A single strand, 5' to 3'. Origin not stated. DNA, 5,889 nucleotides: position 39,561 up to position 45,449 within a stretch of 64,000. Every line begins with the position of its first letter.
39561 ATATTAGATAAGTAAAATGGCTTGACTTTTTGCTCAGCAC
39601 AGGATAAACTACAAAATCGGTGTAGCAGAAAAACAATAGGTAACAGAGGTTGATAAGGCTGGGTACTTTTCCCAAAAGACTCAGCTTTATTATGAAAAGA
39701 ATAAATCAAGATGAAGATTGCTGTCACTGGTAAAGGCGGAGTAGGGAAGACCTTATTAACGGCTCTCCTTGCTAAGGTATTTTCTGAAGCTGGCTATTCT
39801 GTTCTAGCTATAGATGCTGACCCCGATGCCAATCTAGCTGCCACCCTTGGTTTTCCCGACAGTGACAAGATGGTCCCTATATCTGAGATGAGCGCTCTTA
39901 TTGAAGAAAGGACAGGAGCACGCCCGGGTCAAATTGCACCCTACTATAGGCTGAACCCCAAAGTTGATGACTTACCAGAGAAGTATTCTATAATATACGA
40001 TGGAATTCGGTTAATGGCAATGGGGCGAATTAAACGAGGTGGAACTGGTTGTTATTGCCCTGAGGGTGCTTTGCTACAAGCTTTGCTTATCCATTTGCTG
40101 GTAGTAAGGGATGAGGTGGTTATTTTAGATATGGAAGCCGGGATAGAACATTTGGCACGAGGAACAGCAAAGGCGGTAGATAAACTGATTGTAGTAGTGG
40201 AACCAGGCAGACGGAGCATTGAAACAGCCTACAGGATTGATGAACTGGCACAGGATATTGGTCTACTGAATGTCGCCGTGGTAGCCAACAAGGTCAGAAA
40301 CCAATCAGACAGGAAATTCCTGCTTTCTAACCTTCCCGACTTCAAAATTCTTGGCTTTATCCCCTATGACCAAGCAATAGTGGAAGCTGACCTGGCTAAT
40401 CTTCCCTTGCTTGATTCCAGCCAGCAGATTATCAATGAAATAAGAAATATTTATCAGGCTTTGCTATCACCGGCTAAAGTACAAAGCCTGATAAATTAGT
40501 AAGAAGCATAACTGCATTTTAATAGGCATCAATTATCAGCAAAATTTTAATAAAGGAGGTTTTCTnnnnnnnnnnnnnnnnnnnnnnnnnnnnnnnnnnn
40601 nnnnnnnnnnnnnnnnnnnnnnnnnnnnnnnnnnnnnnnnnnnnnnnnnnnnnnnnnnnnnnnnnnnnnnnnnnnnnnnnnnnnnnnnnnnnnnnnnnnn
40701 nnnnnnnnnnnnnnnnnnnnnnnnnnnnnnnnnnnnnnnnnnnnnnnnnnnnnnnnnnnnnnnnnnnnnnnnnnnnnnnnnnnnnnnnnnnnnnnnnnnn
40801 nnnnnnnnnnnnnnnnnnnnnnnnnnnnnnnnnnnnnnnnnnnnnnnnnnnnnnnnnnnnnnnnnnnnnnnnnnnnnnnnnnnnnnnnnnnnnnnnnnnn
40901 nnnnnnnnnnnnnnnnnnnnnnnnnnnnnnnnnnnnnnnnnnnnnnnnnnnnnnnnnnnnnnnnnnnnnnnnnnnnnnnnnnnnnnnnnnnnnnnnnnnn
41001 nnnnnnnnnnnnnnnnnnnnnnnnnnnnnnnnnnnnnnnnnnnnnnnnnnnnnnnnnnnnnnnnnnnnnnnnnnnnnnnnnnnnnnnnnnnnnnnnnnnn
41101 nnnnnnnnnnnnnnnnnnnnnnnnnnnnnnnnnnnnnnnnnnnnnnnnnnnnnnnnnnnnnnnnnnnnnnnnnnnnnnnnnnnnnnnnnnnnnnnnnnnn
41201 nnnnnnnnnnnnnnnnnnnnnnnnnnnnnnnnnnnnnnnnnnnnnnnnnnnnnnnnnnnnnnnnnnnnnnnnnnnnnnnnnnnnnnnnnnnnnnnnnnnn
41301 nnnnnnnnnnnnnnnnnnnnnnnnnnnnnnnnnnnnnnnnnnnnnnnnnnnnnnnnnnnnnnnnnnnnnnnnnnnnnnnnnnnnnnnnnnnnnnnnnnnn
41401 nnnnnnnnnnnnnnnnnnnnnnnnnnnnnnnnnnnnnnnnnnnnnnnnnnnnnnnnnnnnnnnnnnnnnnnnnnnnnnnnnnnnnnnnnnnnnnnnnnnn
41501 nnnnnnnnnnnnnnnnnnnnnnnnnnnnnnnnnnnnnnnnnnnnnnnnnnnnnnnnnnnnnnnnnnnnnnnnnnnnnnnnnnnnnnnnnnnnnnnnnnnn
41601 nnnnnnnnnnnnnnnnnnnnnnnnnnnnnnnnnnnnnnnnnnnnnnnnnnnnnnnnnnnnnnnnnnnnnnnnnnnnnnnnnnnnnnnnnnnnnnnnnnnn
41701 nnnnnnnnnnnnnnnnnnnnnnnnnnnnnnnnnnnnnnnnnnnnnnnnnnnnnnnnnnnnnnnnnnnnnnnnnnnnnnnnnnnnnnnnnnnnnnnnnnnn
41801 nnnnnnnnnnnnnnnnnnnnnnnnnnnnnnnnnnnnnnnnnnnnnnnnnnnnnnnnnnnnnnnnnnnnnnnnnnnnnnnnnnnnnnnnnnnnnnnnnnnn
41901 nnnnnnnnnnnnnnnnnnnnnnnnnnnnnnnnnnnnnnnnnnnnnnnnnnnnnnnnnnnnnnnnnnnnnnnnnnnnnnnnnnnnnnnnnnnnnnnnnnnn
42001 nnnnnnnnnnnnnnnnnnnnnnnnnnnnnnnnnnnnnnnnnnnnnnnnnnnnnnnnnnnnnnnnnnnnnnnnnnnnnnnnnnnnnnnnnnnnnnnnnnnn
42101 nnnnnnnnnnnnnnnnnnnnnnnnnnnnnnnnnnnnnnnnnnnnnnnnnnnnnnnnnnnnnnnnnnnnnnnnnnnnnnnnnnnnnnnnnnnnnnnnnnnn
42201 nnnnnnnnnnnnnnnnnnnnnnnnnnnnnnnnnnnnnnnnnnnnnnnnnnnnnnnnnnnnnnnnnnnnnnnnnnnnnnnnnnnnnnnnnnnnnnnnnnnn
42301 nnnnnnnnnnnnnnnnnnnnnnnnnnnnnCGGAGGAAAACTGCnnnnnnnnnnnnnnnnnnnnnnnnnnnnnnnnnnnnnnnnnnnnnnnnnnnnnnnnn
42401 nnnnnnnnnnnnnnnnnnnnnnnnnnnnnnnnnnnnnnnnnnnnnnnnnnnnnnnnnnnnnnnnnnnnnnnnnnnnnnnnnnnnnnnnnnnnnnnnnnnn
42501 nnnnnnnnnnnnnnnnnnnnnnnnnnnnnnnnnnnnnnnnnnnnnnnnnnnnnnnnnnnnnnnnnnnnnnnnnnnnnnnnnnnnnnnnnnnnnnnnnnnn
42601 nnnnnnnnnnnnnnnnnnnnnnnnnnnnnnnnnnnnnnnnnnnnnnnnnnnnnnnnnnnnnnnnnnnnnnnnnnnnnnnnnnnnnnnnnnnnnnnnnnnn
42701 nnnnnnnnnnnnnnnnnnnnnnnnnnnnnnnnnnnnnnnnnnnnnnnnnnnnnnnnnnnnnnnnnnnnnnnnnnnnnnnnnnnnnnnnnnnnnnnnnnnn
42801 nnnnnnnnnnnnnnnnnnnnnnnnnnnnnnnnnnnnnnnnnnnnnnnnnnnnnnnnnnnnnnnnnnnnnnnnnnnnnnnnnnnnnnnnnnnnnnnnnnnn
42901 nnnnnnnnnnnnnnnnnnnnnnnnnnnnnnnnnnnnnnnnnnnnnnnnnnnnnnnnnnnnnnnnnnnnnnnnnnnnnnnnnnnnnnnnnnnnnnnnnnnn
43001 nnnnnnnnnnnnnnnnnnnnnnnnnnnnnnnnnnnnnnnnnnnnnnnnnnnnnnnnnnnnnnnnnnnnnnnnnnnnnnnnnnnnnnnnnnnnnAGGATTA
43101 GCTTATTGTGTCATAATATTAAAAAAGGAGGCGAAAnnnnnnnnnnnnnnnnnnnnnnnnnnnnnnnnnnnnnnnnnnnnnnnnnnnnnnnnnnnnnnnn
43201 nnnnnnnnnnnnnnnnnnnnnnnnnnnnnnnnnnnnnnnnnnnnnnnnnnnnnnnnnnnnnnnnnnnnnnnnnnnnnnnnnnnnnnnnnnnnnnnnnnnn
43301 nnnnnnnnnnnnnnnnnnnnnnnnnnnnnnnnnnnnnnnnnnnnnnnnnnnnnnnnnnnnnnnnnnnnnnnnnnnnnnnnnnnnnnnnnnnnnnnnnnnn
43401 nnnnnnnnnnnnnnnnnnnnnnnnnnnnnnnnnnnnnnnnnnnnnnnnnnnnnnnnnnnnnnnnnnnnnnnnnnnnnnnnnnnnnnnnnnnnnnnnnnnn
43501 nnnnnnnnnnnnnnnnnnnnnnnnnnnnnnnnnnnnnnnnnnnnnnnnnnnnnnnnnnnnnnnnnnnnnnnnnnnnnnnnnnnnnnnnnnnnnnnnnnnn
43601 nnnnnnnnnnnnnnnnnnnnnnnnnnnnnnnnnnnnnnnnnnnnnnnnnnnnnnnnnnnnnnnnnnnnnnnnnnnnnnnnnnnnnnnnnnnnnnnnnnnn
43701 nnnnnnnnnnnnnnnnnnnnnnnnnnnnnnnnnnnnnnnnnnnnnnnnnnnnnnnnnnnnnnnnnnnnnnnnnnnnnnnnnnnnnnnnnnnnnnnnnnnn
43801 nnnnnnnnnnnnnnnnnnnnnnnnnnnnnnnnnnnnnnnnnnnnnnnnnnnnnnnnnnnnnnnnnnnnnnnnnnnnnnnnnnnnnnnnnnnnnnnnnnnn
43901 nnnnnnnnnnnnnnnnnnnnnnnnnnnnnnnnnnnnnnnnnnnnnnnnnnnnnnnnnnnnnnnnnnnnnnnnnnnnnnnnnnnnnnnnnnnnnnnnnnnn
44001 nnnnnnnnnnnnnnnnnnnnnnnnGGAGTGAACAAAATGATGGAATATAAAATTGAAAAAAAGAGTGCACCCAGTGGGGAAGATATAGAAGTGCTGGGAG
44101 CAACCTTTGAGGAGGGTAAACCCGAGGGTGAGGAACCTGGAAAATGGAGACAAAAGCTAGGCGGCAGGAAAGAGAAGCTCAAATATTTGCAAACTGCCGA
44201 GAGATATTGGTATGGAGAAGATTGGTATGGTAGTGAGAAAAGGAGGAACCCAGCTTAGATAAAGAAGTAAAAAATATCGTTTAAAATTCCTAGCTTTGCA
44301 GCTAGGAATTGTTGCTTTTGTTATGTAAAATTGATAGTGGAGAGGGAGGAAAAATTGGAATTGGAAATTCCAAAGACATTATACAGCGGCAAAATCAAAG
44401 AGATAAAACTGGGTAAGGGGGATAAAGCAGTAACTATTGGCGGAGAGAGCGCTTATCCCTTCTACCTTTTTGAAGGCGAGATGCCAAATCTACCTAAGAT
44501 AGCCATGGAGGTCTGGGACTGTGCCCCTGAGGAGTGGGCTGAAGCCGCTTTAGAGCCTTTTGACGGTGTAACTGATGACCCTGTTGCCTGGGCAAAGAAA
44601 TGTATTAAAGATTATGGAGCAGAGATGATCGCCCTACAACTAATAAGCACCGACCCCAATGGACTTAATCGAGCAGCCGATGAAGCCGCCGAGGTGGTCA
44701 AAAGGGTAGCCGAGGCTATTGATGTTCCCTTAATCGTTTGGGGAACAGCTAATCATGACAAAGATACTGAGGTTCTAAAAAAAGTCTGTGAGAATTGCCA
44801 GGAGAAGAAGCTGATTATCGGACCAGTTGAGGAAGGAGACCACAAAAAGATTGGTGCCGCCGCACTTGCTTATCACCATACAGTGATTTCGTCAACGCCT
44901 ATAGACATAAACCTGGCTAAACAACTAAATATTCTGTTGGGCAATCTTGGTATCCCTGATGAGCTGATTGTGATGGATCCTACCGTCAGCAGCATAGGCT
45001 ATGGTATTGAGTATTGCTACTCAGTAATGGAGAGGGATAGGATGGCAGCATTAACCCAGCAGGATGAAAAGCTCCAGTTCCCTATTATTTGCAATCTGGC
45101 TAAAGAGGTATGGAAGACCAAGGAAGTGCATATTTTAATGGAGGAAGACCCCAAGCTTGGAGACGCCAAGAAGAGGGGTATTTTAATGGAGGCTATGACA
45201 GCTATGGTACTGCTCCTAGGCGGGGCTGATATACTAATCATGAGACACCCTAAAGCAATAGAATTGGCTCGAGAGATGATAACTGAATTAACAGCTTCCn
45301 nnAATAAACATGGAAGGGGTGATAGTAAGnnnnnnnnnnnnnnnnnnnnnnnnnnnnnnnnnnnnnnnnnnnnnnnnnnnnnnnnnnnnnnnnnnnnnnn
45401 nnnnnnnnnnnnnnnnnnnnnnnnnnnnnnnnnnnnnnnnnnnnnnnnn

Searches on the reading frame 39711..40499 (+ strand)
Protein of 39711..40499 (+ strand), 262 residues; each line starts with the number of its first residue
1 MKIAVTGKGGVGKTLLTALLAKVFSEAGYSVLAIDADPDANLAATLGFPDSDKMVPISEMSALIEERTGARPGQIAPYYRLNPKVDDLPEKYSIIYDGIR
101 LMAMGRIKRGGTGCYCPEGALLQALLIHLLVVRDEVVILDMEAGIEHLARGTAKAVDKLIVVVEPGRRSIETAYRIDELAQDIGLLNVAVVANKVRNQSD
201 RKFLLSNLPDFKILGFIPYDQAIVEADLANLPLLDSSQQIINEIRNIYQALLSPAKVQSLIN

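Call 5: search_protein_families(library=pfam, proteins=[window:39711-40499:+])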
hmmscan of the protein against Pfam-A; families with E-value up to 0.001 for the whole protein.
window:39711-40499:+ (262 aa): 7 families
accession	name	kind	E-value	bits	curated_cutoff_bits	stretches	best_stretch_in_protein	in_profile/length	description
PF01656.29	CbiA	-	3.9e-20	72.5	25.4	1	4-232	3-124/125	CobQ/CobB/MinD/ParA nucleotide binding domain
PF13614.12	AAA_31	-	7.9e-10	39.4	27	1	6-55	8-57/177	AAA domain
PF02374.21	ArsA_ATPase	-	3.6e-07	30.1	24.3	1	3-45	4-46/305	Anion-transporting ATPase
PF00142.24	Fer4_NifH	-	4e-06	26.9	25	1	1-42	1-42/271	4Fe-4S iron sulfur cluster binding proteins, NifH/frxC family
PF10609.15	ParA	-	5.9e-06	26.3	27.1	1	5-37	9-41/246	NUBPL iron-transfer P-loop NTPase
PF06564.18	CBP_BcsQ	-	3.2e-05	24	21.3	1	3-43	4-45/234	Cellulose biosynthesis protein BcsQ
PF13500.12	AAA_26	-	4.8e-05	23.7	27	0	158-224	130-195/198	AAA domain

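Call 76: find_homologous_proteins(query=window:39711-40496:+, max_evalue=1e-60)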
Query window:39711-40496:+ (262 aa): 7930 proteins with E <= 1e-60 among 8000 candidates; the best 120 are listed.
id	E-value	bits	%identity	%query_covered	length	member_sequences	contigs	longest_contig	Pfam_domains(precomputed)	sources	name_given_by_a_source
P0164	2.7e-163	559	100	100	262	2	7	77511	PF00142.25,PF10609.16,PF01656.30,PF13614.13,PF13500.13,PF02374.22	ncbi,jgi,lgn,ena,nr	ncbi:MAG TPA: AAA family ATPase [Dehalococcoidia bacterium]|nr:AAA family ATPase [Dehalococcoidia ba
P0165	1.2e-148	512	90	100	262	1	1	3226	PF10609.16,PF01656.30,PF13614.13,PF13500.13,PF02374.22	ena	-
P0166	1.7e-148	511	89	100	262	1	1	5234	PF10609.16,PF01656.30,PF13614.13,PF13500.13,PF02374.22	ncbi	-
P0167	2.9e-148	510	89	100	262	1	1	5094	PF10609.16,PF01656.30,PF13614.13,PF13500.13,PF02374.22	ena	-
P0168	4.3e-148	510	90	100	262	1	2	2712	PF00142.25,PF10609.16,PF01656.30,PF13614.13,PF13500.13,PF02374.22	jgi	-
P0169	8.6e-148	509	89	100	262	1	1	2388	PF00142.25,PF10609.16,PF01656.30,PF13614.13,PF02374.22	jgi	-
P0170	9.1e-148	509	90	100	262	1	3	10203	PF00142.25,PF10609.16,PF01656.30,PF13614.13,PF02374.22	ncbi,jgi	-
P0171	9.1e-148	509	89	100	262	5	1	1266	PF00142.25,PF10609.16,PF01656.30,PF13614.13,PF02374.22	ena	-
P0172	1.3e-147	508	89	100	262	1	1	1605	PF10609.16,PF01656.30,PF13614.13,PF13500.13,PF02374.22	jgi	-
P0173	1.5e-147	508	89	100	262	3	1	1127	PF10609.16,PF01656.30,PF13614.13,PF13500.13,PF02374.22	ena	-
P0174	1.5e-147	508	89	100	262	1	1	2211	PF00142.25,PF10609.16,PF01656.30,PF13614.13,PF13500.13,PF02374.22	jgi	-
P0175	3.6e-146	503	88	100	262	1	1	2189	PF00142.25,PF10609.16,PF01656.30,PF13614.13,PF13500.13,PF02374.22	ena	-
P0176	1.1e-145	502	89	98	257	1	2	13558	PF00142.25,PF10609.16,PF01656.30,PF13614.13,PF02374.22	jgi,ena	-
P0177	3.1e-145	500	88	100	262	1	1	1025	PF00142.25,PF10609.16,PF01656.30,PF13614.13,PF13500.13,PF02374.22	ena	-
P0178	6.2e-145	499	88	98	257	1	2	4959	PF00142.25,PF10609.16,PF01656.30,PF13614.13,PF13500.13,PF02374.22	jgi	-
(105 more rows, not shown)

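Call 77: find_encoding_contigs(protein=P0170, flank=7000, max_places=4)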
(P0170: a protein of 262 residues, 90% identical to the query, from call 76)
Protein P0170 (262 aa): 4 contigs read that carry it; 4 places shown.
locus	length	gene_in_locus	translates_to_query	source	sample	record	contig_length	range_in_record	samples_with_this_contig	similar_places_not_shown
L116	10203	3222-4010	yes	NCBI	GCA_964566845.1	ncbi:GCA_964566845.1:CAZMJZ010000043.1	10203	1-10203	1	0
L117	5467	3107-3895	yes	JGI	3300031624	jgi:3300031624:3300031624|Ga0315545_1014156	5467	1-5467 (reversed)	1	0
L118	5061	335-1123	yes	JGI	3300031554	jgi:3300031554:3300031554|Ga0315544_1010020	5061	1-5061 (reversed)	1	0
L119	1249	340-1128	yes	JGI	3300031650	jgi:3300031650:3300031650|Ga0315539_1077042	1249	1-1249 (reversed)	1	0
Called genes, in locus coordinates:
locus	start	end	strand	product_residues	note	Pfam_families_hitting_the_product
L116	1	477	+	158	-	?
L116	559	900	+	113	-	-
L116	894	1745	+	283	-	PF01555:N6_N4_Mtase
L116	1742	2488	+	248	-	PF14511:RE_EcoO109I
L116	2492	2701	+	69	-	-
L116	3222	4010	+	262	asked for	PF00142:Fer4_NifH (faint), PF01656:CbiA, PF02374:ArsA_ATPase (weak), PF10609:ParA (faint), PF13614:AAA_31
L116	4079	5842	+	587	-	PF01268:FTHFS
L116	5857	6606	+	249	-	PF01656:CbiA, PF02374:ArsA_ATPase (weak), PF13614:AAA_31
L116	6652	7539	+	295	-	PF00763:THF_DHG_CYH, PF02882:THF_DHG_CYH_C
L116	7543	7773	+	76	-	-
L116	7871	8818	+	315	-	PF03599:CdhD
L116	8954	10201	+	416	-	?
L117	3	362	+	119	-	?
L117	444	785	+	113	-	-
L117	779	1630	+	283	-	PF01555:N6_N4_Mtase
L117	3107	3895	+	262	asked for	PF00142:Fer4_NifH (faint), PF01656:CbiA, PF02374:ArsA_ATPase (weak), PF10609:ParA (faint), PF13614:AAA_31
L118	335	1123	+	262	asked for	PF00142:Fer4_NifH (faint), PF01656:CbiA, PF02374:ArsA_ATPase (weak), PF10609:ParA (faint), PF13614:AAA_31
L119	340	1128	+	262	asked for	PF00142:Fer4_NifH (faint), PF01656:CbiA, PF02374:ArsA_ATPase (weak), PF10609:ParA (faint), PF13614:AAA_31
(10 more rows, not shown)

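Call 78: find_encoding_contigs(protein=P0176, flank=7000, max_places=4)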
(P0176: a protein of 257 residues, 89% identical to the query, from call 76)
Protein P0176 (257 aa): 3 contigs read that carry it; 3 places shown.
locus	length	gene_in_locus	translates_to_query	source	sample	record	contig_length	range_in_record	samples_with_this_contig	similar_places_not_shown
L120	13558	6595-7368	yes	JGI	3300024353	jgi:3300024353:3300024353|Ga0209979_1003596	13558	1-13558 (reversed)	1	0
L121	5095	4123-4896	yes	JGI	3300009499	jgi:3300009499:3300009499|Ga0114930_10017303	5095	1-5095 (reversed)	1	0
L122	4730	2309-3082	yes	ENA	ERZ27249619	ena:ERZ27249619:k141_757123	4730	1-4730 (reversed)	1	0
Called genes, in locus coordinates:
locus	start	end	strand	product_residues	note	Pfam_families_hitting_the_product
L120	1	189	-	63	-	?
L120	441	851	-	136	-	PF22091:DUF6941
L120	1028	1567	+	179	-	PF22811:Zn_ribbon_NrdR, PF03477:ATP-cone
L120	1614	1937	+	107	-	-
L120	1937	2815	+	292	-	PF06114:Peptidase_M78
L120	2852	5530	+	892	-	PF00317:Ribonuc_red_lgN, PF02867:Ribonuc_red_lgC, PF12637:TSCPD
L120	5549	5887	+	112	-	-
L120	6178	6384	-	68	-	-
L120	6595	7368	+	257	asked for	PF00142:Fer4_NifH (faint), PF01656:CbiA, PF02374:ArsA_ATPase (weak), PF10609:ParA (faint), PF13614:AAA_31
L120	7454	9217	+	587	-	PF01268:FTHFS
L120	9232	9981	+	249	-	PF01656:CbiA, PF13614:AAA_31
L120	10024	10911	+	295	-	PF00763:THF_DHG_CYH, PF02882:THF_DHG_CYH_C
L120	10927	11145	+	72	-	-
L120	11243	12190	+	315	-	PF03599:CdhD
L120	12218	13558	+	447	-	?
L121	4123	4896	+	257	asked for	PF00142:Fer4_NifH (faint), PF01656:CbiA, PF02374:ArsA_ATPase (weak), PF10609:ParA (faint), PF13614:AAA_31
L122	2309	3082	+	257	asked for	PF00142:Fer4_NifH (faint), PF01656:CbiA, PF02374:ArsA_ATPase (weak), PF10609:ParA (faint), PF13614:AAA_31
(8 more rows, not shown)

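Call 80: search_protein_families(library=pfam, proteins=[L116:559-897:+, L116:2492-2698:+, L120:5549-5884:+, L120:1614-1934:+], max_evalue=0.01)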
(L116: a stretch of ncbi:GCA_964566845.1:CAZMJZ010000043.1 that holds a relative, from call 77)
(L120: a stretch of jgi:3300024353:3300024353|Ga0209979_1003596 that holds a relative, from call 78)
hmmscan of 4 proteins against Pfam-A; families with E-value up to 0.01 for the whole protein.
L116:559-897:+ (113 aa): 0 families

L116:2492-2698:+ (69 aa): 0 families

L120:5549-5884:+ (112 aa): 1 family
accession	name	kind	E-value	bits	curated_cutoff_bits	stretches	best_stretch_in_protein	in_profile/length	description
PF18154.6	pPIWI_RE_REase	-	0.00011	22.6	26.1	1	13-57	4-47/117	REase associating with pPIWI_RE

L120:1614-1934:+ (107 aa): 0 families

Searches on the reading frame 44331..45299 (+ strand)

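Call 83: search_protein_families(library=pfam, proteins=[window:44331-45299:+], max_evalue=0.00001)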
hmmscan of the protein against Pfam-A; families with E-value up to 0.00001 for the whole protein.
window:44331-45299:+ (323 aa): 1 family
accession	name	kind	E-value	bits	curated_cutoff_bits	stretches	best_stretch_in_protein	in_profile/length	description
PF03599.22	CdhD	-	4.4e-51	174.3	24.8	1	24-307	1-243/387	CO dehydrogenase/acetyl-CoA synthase delta subunit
